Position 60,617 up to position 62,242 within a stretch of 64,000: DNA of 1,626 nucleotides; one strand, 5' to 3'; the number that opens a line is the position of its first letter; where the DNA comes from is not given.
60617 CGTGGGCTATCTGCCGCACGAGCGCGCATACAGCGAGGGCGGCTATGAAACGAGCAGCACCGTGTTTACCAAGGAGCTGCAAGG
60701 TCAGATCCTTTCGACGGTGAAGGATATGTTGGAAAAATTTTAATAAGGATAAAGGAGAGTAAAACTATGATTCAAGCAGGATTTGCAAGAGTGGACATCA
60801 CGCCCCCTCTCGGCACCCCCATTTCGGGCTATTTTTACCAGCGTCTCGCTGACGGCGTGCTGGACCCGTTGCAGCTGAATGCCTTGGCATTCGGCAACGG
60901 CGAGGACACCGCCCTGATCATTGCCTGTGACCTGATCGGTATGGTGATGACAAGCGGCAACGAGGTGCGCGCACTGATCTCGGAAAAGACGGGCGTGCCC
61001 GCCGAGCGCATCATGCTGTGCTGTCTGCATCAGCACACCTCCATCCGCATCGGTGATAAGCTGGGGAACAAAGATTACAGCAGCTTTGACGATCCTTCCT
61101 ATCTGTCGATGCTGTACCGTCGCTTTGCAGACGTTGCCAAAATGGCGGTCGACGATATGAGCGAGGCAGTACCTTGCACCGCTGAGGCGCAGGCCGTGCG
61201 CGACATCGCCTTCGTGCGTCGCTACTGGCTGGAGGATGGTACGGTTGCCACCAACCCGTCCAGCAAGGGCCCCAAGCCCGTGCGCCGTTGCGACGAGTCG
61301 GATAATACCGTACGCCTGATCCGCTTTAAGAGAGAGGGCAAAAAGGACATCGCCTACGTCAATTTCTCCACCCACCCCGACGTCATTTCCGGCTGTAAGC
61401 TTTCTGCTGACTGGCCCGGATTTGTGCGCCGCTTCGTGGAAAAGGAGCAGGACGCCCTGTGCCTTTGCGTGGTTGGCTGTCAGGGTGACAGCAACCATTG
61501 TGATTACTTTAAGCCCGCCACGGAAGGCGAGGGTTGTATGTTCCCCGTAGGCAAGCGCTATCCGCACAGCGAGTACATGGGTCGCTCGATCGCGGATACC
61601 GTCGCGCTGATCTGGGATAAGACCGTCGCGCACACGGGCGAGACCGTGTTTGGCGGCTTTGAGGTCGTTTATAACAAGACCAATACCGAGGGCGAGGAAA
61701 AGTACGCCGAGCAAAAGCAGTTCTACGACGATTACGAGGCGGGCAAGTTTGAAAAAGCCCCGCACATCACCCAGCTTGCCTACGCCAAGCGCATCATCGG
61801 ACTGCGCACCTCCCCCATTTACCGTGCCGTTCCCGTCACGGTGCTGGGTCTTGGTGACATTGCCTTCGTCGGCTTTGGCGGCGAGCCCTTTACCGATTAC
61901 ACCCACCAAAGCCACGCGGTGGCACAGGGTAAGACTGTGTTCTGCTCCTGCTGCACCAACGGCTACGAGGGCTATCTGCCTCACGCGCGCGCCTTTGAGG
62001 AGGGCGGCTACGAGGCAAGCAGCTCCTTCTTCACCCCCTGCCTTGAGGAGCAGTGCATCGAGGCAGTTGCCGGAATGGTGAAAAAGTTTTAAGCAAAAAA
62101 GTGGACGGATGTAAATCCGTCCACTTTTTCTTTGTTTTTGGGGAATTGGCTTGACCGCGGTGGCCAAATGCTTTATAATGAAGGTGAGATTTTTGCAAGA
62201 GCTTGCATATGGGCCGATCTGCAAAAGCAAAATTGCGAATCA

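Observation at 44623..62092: Eleven-member tandem array of cytoplasmic ceramidase-like hydrolase paralogs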

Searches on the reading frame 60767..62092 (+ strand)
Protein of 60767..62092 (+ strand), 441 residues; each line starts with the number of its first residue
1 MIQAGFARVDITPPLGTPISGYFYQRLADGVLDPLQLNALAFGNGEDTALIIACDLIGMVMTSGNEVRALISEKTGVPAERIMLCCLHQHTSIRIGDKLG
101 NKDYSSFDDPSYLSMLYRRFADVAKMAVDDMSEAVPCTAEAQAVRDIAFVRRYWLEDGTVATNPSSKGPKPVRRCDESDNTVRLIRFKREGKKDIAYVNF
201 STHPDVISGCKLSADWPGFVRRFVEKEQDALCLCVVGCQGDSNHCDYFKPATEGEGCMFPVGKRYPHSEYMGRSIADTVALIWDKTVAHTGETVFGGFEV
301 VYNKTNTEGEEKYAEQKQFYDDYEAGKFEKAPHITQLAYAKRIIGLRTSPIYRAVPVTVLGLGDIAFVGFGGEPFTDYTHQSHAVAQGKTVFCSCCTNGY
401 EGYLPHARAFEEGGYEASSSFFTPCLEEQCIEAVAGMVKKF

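Call 4: search_protein_families(library=pfam, proteins=[window:60767-62092:+], max_evalue=0.01)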
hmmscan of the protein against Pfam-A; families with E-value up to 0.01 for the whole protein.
window:60767-62092:+ (441 aa): 0 families

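Call 5: search_protein_families(library=ncbifam, proteins=[window:60767-62092:+], max_evalue=0.01)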
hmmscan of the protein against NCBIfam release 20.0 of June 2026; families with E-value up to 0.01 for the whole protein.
window:60767-62092:+ (441 aa): 0 families

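Call 11: search_solved_structures(query=A1, max_evalue=1, show_alignments=2)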
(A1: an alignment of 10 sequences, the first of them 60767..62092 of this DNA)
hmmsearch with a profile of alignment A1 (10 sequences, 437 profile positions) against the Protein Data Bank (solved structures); distinct sequences matched with E-value up to 1: 2.
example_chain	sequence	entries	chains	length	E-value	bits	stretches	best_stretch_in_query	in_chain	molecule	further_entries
4wgk_A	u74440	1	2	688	2.2e-07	33.4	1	351-432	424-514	Neutral ceramidase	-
2zws_A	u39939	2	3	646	0.091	14.9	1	351-424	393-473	Neutral ceramidase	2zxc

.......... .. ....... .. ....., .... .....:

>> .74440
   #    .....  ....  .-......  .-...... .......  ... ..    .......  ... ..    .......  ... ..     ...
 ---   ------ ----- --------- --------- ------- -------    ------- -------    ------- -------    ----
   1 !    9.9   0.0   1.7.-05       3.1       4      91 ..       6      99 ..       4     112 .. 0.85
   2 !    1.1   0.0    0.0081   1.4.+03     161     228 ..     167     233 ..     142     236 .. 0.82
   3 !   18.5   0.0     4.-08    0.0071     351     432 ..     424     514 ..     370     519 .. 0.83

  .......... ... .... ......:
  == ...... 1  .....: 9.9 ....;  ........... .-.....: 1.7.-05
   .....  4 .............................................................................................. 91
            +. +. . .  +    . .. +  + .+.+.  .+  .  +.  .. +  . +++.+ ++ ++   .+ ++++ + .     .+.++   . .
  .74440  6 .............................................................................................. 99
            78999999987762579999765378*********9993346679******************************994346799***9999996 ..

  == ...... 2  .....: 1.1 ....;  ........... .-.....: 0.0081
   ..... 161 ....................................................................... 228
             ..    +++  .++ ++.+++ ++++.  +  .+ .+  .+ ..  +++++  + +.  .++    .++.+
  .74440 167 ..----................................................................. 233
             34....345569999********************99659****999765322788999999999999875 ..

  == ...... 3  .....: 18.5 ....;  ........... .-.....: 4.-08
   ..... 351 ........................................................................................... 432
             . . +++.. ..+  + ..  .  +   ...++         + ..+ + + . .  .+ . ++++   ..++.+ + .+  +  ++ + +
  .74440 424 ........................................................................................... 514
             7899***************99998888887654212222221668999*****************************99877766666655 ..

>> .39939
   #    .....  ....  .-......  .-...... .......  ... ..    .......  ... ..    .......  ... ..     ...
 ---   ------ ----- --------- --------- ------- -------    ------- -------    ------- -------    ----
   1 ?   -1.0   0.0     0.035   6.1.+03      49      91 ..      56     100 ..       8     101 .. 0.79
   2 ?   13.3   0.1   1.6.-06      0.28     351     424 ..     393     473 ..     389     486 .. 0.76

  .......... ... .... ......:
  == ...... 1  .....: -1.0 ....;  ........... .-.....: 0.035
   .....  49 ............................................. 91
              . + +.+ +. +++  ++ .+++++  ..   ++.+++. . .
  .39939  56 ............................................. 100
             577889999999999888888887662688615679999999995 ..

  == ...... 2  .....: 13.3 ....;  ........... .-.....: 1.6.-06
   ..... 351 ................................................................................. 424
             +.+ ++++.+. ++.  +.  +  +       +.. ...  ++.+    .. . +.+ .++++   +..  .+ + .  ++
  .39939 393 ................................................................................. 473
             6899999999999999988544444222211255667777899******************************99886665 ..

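Call 12: find_homologous_proteins(query=window:60767-62092:+, max_evalue=0.00001)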
Query window:60767-62092:+ (441 aa): 1704 proteins with E <= 0.00001 among 7632 candidates; the best 120 are listed.
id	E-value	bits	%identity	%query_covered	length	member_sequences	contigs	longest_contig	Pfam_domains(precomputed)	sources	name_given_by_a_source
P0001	0.0e+0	1031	100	100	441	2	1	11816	-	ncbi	-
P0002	2.1e-268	908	88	100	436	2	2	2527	-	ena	-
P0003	3.4e-258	875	85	100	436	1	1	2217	-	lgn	-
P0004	1.4e-255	866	84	100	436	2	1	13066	-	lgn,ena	-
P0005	5.9e-255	864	83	100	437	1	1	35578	-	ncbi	-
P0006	1.9e-253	859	82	100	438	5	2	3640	-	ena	-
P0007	4.8e-252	855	84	100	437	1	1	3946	-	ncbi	-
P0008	6.7e-251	851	83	100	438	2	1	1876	-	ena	-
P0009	4.0e-249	845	83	100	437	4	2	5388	-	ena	-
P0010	1.1e-248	843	82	100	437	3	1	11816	-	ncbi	-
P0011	7.0e-247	837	80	100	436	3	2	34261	-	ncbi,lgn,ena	-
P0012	9.5e-246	834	81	100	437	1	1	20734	-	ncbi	-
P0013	1.0e-245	834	80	100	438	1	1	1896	-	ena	-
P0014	2.8e-244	829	80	100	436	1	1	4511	-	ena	-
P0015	8.3e-242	821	80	100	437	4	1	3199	-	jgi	jgi:hypothetical protein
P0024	1.3e-200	685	68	100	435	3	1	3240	PF04734.19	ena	-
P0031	3.3e-192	657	68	100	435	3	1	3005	PF04734.19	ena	-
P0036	1.7e-185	635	65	100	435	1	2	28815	PF04734.19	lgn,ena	-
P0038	8.1e-183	626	64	100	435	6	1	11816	PF04734.19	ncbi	-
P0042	2.6e-179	615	62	100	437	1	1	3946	PF04734.19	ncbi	-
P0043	3.3e-179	614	63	100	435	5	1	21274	PF04734.19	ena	-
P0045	5.1e-178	611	63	100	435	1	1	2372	PF04734.19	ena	-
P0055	1.7e-172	592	63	100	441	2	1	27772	PF04734.19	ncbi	-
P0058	5.5e-171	587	60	100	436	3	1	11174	PF04734.19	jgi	-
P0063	5.3e-169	581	60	100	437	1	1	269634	PF04734.19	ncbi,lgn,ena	-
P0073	4.1e-165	568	59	100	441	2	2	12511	PF04734.19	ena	-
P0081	2.1e-161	556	58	100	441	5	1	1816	PF04734.19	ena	-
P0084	9.2e-161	554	58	100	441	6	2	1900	PF04734.19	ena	-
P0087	8.1e-160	551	57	100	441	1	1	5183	PF04734.19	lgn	-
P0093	2.4e-158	546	56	100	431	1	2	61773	PF04734.19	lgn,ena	-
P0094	6.1e-158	544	56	99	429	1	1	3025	PF04734.19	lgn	-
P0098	1.7e-156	540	56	100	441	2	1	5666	PF04734.19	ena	-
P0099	3.0e-156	539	57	100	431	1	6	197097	-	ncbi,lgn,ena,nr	ncbi:MAG: hypothetical protein IJ428_06615 [Clostridia bacterium]|nr:hypothetical protein [Clostridi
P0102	3.7e-155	535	56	99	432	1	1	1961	PF04734.19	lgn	-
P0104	1.8e-154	533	55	100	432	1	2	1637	PF04734.19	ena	-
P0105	2.0e-154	533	56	100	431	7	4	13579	PF04734.19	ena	-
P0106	2.6e-154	532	55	100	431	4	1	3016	PF04734.19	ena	-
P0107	3.5e-154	532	55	100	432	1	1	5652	PF04734.19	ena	-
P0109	2.2e-153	529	56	100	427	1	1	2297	PF04734.19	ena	-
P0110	2.3e-153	529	55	98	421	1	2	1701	PF04734.19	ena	-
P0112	5.5e-153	528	55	99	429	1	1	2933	PF04734.19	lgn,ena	-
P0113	6.6e-153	528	54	100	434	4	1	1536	PF04734.19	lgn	-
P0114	6.7e-153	528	54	100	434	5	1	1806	PF04734.19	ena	-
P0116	1.4e-152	527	55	99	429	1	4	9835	PF04734.19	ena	-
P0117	2.0e-152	526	55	99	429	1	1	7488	PF04734.19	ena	-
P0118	2.8e-152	526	54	100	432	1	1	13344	PF04734.19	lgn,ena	-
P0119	5.3e-152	525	54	100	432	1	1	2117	PF04734.19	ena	-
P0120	5.9e-152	525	54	100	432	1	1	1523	PF04734.19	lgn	-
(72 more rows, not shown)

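Call 16: find_related_loci(query=A1, collection=genome_contigs, flank=10000)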
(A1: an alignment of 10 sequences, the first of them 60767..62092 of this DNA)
Query A1 (441 aa) in genome_contigs; peptide patterns used: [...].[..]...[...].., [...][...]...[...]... (x = any residue, [..] = any of these).
158 stretches matched a pattern; 122 encode a relative of the query (tblastn E <= 1e-3); the best 80 are kept; 76 distinct loci.
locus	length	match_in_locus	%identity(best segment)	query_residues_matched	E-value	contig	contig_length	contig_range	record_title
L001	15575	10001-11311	81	1-441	0e+0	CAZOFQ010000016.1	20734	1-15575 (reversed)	MAG TPA_asm: uncultured Lachnospiraceae bacterium isolate SRP315200_co1_208 genome assembly, contig: NODE_4609_length_20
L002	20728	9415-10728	75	1-441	0e+0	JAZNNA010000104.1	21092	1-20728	MAG: Eubacteriales bacterium isolate T1900044659_TS20190125.MAGScoT_cleanbin_000026 SGB_1500_k141_1291037, whole genome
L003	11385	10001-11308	67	1-441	0e+0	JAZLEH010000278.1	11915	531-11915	MAG: Eubacteriales bacterium isolate T1900045021_TC20190014.MAGScoT_cleanbin_000058 SGB_4406_k141_1789947, whole genome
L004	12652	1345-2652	62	1-441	4e-173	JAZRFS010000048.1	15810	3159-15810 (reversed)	MAG: Eubacteriales bacterium isolate T1900045494_YK20190188.MAGScoT_cleanbin_000037 SGB_7411_k141_2221601, whole genome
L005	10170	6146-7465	58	1-441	6e-171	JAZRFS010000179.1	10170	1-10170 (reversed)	MAG: Eubacteriales bacterium isolate T1900045494_YK20190188.MAGScoT_cleanbin_000037 SGB_7411_k141_264809, whole genome s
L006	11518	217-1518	55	1-441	3e-160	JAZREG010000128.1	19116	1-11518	MAG: Faecousia sp. isolate T1900045500_YK20190194.MAGScoT_cleanbin_000087 SGB_7493_k141_2258180, whole genome shotgun se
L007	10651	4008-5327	55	1-440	6e-157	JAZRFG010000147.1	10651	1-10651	MAG: Eubacteriales bacterium isolate T1900045495_YK20190189.MAGScoT_cleanbin_000018 SGB_7432_k141_3747826, whole genome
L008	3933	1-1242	56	28-441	5e-156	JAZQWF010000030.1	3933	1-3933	MAG: Eubacteriales bacterium isolate T1900045166_TC20190160.MAGScoT_cleanbin_000029 SGB_5146_k141_579663, whole genome s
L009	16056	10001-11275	53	1-439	2e-148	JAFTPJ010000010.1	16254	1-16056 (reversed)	MAG: Clostridia bacterium isolate RGIG4028 Roe_deer_Cecum-5__c11789, whole genome shotgun sequence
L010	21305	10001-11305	52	1-440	4e-148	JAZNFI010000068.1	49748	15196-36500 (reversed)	MAG: Candidatus Flemingiibacterium sp. isolate T1900044714_TS20190180.MAGScoT_cleanbin_000063 SGB_1862_k141_649034, whol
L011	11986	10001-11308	53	1-441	1e-147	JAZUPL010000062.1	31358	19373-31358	MAG: Eubacteriales bacterium isolate T1900044867_TS20190333.MAGScoT_cleanbin_000009 SGB_3134_k141_660818, whole genome s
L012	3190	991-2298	50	1-441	7e-154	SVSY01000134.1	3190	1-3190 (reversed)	MAG: Oscillospiraceae bacterium isolate SIG681 NODE_401901_length_3190_cov_1.820111, whole genome shotgun sequence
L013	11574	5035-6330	52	1-441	2e-147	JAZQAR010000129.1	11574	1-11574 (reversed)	MAG: Eubacteriales bacterium isolate T1900044642_TS20190108.MAGScoT_cleanbin_000069 SGB_1287_k141_1013018, whole genome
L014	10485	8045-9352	52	1-441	5e-145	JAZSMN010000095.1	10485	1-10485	MAG: Eubacteriales bacterium isolate T1900044554_TS20190020.MAGScoT_cleanbin_000044 SGB_272_k141_165188, whole genome sh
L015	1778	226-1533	52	1-441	2e-156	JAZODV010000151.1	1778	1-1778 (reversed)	MAG: Eubacteriales bacterium isolate T1900044750_TS20190416.MAGScoT_cleanbin_000133 SGB_2197_k141_227426, whole genome s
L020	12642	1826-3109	51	1-440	1e-141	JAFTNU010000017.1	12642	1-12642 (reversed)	MAG: Clostridia bacterium isolate RGIG3987 Roe_deer_Cecum-4__c90886, whole genome shotgun sequence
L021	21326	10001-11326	49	1-441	1e-141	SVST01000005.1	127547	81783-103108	MAG: Oscillospiraceae bacterium isolate SIG676 NODE_3142_length_127547_cov_3.749631, whole genome shotgun sequence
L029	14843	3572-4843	48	1-440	4e-132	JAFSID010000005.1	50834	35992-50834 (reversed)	MAG: Clostridia bacterium isolate RGIG3164 Goat_Rectum.Co__c147935, whole genome shotgun sequence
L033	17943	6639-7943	50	1-441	7e-130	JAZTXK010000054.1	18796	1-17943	MAG: Eubacteriales bacterium isolate T1900045330_YK20190019.MAGScoT_cleanbin_000010 SGB_6514_k141_1848509, whole genome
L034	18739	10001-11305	50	1-441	1e-128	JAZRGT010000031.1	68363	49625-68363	MAG: Eubacteriales bacterium isolate T1900045487_YK20190181.MAGScoT_cleanbin_000034 SGB_7356_k141_1093944, whole genome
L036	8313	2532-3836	49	1-441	2e-127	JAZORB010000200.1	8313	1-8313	MAG: Eubacteriales bacterium isolate T1900045563_YK20190257.MAGScoT_cleanbin_000033 SGB_7919_k141_2671207, whole genome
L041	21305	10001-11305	49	1-441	2e-126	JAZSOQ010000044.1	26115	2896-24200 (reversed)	MAG: Eubacteriales bacterium isolate T1900044548_TS20190014.MAGScoT_cleanbin_000077 SGB_169_k141_2271627, whole genome s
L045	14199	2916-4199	46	1-439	4e-122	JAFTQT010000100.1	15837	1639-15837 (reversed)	MAG: Clostridia bacterium isolate RGIG4064 Roe_deer_Cecum.Co__c1463249, whole genome shotgun sequence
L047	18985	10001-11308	45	1-441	3e-121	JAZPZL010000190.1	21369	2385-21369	MAG: Eubacteriales bacterium isolate T1900044645_TS20190111.MAGScoT_cleanbin_000030 SGB_1341_k141_1793401, whole genome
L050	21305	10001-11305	44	1-441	6e-119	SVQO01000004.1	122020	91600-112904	MAG: Oscillospiraceae bacterium isolate SIG619 NODE_787_length_122020_cov_4.035679, whole genome shotgun sequence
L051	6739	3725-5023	46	1-441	3e-118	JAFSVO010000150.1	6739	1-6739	MAG: Clostridia bacterium isolate RGIG3513 Goat_Rumen.Co__c1560427, whole genome shotgun sequence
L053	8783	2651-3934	46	1-439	2e-116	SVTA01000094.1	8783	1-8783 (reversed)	MAG: Oscillospiraceae bacterium isolate SIG683 NODE_124231_length_8783_cov_1.939117, whole genome shotgun sequence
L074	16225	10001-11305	49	1-441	1e-128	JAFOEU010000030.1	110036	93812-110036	MAG: Clostridia bacterium isolate RGIG402 Dairy_cattle_Colon-5__c227532, whole genome shotgun sequence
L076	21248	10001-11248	39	2-424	2e-100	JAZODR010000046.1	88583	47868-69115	MAG: Eubacteriales bacterium isolate T1900044751_TS20190417.MAGScoT_cleanbin_000034 SGB_2217_k141_3726656, whole genome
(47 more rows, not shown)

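Call 26: predict_structure(alignment_id=A2)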
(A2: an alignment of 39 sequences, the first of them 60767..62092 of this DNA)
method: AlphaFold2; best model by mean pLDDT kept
length: 441 residues; sequences in the alignment: 39
mean_pLDDT: 93.7   pTM: 0.93
mean pLDDT of the five models: 93.7, 93.4, 92.2, 91.4, 88.8
residues with pLDDT >= 90: 367; 70-90: 68; 50-70: 6; < 50: 0
segments of 3 or more residues with pLDDT < 50: none
pLDDT, mean of each block of 10 residues (from residue 1): 97 92 84 97 98 96 97 98 96 81 74 95 99 98 95 93 86 93 98 98 88 95 97 97 91 88 94 98 96 97 95 96 90 87 91 97 98 96 96 97 93 88 97 98 92
secondary structure, 60 per line:
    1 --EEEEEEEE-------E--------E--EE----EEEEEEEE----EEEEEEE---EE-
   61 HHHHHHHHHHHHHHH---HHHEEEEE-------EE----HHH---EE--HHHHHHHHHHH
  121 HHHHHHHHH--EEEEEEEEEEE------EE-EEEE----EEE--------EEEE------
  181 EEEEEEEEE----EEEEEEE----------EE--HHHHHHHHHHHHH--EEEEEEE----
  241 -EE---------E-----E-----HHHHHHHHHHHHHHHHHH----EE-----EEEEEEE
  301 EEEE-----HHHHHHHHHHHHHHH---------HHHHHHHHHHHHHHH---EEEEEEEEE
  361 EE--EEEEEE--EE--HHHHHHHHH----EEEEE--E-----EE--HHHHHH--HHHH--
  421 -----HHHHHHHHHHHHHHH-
elements in order: E3-10 E36-43 E48-54 H61-75 E82-86 H110-129 E132-142 E152-155 E160-162 E171-174 E181-189 E194-200 H215-227 E230-236 H265-282 E294-304 H310-324 H334-348 E352-362 E365-370 H377-385 E390-394 H407-412 H415-418 H426-440
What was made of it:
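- Fold: AlphaFold model with pLDDT 93.7 and pTM 0.93 (call 26).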

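Call 30: fold_search(model_id=the predicted structure, library=pdb)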
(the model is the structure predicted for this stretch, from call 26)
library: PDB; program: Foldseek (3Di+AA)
matches with E <= 10: 783; with E <= 0.001: 4
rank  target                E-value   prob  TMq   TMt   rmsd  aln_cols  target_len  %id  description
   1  4wgk_A                6.2e-25  1.00  0.77  0.52   6.5       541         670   14  Crystal structure of human neutral ceramidase with Zn-bound phosphate (released 2015-07-08)
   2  4wgk_B                1.1e-24  1.00  0.76  0.52   7.3       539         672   15  Crystal structure of human neutral ceramidase with Zn-bound phosphate (released 2015-07-08)
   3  2zws                  1.3e-23  1.00  0.70  0.51   7.2       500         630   13  Crystal Structure Analysis of neutral ceramidase from Pseudomonas aeruginosa (released 2009-03-03)
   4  2zxc_A                4.5e-23  1.00  0.67  0.48   7.5       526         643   13  Ceramidase complexed with C2 (released 2009-02-03)
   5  3b9j_K                1.3e-03  0.38  0.17  0.11  27.2       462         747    8  Structure of Xanthine Oxidase with 2-hydroxy-6-methylpurine (released 2007-12-04)
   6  8emt_B                1.9e-03  0.33  0.18  0.09  27.1       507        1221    9  Cryo-EM analysis of the human aldehyde oxidase from liver (released 2023-05-10)
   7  6q6q                  2.9e-03  0.30  0.17  0.08  27.3       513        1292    8  Human aldehyde oxidase SNP G1269R (released 2019-05-01)
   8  1fiq_C                2.9e-03  0.25  0.16  0.11  27.3       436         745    9  CRYSTAL STRUCTURE OF XANTHINE OXIDASE FROM BOVINE MILK (released 2000-10-04)
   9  3b9j_C                3.1e-03  0.30  0.19  0.13  27.4       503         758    8  Structure of Xanthine Oxidase with 2-hydroxy-6-methylpurine (released 2007-12-04)
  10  1vz8_B                3.3e-03  0.28  0.15  0.17  20.8       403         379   10  Ornithine Acetyltransferase (ORF6 Gene Product - Clavulanic Acid Biosynthesis) from Streptomyces clavuligerus (SeMet s (released 2004-09-16)
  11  3eub_C                4.2e-03  0.21  0.16  0.11  26.7       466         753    8  Crystal Structure of Desulfo-Xanthine Oxidase with Xanthine (released 2009-01-27)
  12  1ffu_B                4.4e-03  0.14  0.12  0.07  23.1       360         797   13  CARBON MONOXIDE DEHYDROGENASE FROM HYDROGENOPHAGA PSEUDOFLAVA WHICH LACKS THE MO-PYRANOPTERIN MOIETY OF THE MOLYBDENUM (released 2000-09-15)
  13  3etr_C                6.0e-03  0.25  0.19  0.13  27.5       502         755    8  Crystal structure of xanthine oxidase in complex with lumazine (released 2009-01-27)
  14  3bdj_A                7.1e-03  0.23  0.19  0.09  27.0       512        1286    8  Crystal Structure of Bovine Milk Xanthine Dehydrogenase with a Covalently Bound Oxipurinol Inhibitor (released 2008-11-25)
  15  3zyv_C                7.6e-03  0.11  0.14  0.06  23.7       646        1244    8  Crystal structure of the mouse liver Aldehyde Oxidase 3 (mAOX3) (released 2012-09-05)
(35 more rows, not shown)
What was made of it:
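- On Neutral/alkaline non-lysosomal ceramidase (PF04734 catalytic domain; EC 3.5.1.23): The next hits have E > 1e-3 and TM < 0.2 (calls 26, 30).
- Closest known: Neutral. Same: It has the same catalytic-domain fold (Foldseek E 6e-25 to 4.5e-23, TM 0.67-0.77; call 30).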

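Call 36: search_protein_families(library=pfam, proteins=[L002:18843-19691:+, L020:4605-5333:+, L036:3858-4694:+, L076:11314-12150:+, L034:14429-15835:+, L074:4363-5889:-, L034:939-2624:+, L053:389-2341:+, L034:12179-14428:+, L033:1857-3152:+], max_evalue=0.001)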
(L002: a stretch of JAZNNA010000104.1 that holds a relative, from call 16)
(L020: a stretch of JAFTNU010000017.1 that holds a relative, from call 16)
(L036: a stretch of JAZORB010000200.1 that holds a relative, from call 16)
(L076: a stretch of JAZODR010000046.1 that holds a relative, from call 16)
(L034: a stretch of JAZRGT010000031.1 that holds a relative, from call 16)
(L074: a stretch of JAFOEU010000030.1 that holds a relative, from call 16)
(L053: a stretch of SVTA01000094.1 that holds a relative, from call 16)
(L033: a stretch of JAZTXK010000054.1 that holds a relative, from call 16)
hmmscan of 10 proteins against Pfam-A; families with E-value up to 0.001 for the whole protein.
L002:18843-19691:+ (282 aa): 0 families

L020:4605-5333:+ (242 aa): 0 families

L036:3858-4694:+ (278 aa): 1 family
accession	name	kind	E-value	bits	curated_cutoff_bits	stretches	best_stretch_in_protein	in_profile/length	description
PF01408.29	GFO_IDH_MocA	-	2.9e-05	25.2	24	1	54-127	40-113/120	Oxidoreductase family, NAD-binding Rossmann fold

L076:11314-12150:+ (278 aa): 3 families
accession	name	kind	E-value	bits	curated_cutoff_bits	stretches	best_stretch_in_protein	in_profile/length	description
PF00132.30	Hexapep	-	1e-09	38.1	27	1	229-264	1-35/36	Bacterial transferase hexapeptide (six repeats)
PF06426.19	SATase_N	-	1.7e-05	25.5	21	1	75-138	40-103/105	Serine acetyltransferase, N-terminal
PF25084.1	LbH_EIF2B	-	0.00037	20.9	54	0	227-266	19-56/105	EIF2B subunit epsilon LbH domain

L034:14429-15835:+ (468 aa): 1 family
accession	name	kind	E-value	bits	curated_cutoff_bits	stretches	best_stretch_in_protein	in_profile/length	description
PF20138.4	DUF6528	-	2e-19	70.1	23.5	1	252-420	106-275/327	Family of unknown function (DUF6528)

L074:4363-5889:- (508 aa): 0 families

L034:939-2624:+ (561 aa): 1 family
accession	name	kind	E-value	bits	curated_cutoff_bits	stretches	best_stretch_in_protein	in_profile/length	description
PF03372.29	Exo_endo_phos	-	3.6e-11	43.7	24.5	1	325-550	1-225/225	Endonuclease/Exonuclease/phosphatase family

L053:389-2341:+ (650 aa): 0 families

L034:12179-14428:+ (749 aa): 4 families
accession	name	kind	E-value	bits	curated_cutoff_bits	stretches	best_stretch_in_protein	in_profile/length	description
PF17389.8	Bac_rhamnosid6H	-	1.4e-54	186.1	24.5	1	330-655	4-337/339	Bacterial alpha-L-rhamnosidase 6 hairpin glycosidase domain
PF08531.16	Bac_rhamnosid_N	-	2.7e-33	115.6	25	1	37-200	4-167/172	Alpha-L-rhamnosidase N-terminal domain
PF05592.18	Bac_rhamnosid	-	2.8e-21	75.8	22.2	1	214-320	3-100/102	Bacterial alpha-L-rhamnosidase concanavalin-like domain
PF17390.7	Bac_rhamnosid_C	-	8.5e-07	29.1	22.1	1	670-731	10-71/78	Bacterial alpha-L-rhamnosidase C-terminal domain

L033:1857-3152:+ (431 aa): 0 families
